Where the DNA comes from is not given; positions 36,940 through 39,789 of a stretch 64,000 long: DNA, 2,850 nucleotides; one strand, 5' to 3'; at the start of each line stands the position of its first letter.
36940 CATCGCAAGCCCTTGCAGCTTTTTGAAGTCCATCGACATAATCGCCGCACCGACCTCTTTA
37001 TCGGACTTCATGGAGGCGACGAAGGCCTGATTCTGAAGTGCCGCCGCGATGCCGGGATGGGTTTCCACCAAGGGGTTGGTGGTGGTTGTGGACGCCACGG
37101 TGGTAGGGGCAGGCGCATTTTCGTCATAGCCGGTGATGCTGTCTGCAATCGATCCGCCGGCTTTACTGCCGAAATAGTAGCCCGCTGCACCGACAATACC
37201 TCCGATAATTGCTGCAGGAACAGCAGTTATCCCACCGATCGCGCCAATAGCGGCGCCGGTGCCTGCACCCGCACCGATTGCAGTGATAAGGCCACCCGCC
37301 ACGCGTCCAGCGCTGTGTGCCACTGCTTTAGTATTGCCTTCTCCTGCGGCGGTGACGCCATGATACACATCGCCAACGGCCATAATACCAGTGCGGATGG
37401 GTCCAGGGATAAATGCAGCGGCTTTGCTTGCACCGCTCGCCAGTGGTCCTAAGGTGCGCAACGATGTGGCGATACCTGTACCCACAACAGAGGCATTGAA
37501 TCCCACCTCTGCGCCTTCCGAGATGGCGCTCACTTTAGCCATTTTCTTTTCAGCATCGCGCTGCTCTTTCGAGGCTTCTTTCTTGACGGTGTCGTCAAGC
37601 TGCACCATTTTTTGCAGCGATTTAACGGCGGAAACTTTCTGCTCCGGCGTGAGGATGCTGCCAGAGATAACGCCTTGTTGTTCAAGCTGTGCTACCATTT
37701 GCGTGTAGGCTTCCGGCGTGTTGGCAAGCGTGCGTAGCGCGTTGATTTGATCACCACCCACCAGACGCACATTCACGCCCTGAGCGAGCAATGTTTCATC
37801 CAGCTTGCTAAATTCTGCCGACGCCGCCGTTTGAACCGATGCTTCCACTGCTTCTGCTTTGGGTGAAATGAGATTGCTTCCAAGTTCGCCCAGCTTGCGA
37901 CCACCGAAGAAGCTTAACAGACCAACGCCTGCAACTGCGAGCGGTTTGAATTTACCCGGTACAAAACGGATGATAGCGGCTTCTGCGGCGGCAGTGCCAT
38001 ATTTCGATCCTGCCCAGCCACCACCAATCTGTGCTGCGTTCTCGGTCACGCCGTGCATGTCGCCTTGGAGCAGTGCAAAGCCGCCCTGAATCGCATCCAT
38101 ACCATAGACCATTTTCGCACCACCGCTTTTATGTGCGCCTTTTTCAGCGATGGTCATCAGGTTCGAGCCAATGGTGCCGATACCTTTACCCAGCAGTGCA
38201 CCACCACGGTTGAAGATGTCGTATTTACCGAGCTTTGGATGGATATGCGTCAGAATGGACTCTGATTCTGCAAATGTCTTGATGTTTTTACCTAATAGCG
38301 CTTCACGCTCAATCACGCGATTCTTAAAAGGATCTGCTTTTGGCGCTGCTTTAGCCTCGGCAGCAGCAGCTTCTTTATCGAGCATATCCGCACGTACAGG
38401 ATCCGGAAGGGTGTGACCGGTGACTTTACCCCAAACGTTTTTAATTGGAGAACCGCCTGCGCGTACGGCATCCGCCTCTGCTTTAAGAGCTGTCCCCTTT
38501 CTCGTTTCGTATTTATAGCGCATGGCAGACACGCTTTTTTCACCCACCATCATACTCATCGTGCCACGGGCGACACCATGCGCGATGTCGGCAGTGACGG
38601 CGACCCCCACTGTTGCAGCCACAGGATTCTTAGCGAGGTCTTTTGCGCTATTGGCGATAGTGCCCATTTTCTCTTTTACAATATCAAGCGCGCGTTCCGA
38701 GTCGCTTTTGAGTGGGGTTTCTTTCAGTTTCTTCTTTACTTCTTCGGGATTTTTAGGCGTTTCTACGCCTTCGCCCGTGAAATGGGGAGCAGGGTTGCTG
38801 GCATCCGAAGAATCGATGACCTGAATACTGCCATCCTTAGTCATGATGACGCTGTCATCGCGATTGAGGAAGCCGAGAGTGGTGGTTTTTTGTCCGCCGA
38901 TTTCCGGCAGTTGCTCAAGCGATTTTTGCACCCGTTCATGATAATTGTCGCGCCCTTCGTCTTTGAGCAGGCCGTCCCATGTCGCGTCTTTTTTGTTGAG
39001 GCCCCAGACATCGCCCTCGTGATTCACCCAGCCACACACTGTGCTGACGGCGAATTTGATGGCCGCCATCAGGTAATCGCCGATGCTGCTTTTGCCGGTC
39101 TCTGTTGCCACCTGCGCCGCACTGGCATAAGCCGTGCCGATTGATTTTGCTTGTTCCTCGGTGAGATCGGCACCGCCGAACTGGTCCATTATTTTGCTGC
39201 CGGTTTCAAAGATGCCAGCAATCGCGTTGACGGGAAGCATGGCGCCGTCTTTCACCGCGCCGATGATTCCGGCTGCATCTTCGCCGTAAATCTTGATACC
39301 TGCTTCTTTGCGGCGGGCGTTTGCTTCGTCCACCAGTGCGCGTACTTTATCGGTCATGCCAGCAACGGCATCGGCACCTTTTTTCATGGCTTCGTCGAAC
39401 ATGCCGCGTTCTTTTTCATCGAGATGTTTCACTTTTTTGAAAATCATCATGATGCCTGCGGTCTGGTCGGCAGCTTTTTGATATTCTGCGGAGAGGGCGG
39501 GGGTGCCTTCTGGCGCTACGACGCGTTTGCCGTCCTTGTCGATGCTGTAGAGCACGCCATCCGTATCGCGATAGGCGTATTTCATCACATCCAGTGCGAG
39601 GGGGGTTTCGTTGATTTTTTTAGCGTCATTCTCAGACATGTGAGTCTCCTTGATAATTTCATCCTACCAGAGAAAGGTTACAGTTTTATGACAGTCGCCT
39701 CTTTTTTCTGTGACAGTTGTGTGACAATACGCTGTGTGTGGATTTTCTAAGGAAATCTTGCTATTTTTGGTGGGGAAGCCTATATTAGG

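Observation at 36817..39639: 940-aa orphan protein with a glycine-zipper membrane-insertion segment, sitting between thyX and ssrA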

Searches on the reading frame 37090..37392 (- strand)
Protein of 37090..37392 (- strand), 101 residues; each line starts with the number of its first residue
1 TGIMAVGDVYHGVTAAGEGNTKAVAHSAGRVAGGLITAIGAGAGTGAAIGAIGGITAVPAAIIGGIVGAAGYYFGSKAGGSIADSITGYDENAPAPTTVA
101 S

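Call 82: search_protein_families(library=pfam, proteins=[window:37090-37392:-], max_evalue=1)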
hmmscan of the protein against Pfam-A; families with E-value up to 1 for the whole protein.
seq(101 aa): 1 family
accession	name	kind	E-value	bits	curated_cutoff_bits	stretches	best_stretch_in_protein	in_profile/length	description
PF11981.13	DUF3482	-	0.29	10.9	29.2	1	35-90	151-206/293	Domain of unknown function (DUF3482)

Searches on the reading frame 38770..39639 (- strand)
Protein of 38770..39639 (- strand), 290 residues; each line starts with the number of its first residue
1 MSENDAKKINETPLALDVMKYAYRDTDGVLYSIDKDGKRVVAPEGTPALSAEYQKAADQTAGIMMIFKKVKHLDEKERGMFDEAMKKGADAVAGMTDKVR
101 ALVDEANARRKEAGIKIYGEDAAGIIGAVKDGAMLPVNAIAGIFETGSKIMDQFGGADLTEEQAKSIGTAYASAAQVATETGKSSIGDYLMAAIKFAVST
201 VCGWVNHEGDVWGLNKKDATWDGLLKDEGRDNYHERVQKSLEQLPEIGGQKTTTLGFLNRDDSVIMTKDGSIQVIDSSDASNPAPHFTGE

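Call 52: find_homologous_proteins(query=A5, max_evalue=0.001)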
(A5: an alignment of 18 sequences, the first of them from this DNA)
Query A5 (18 sequences): 8000 candidates shared short words with the query, none scored E <= 0.001.
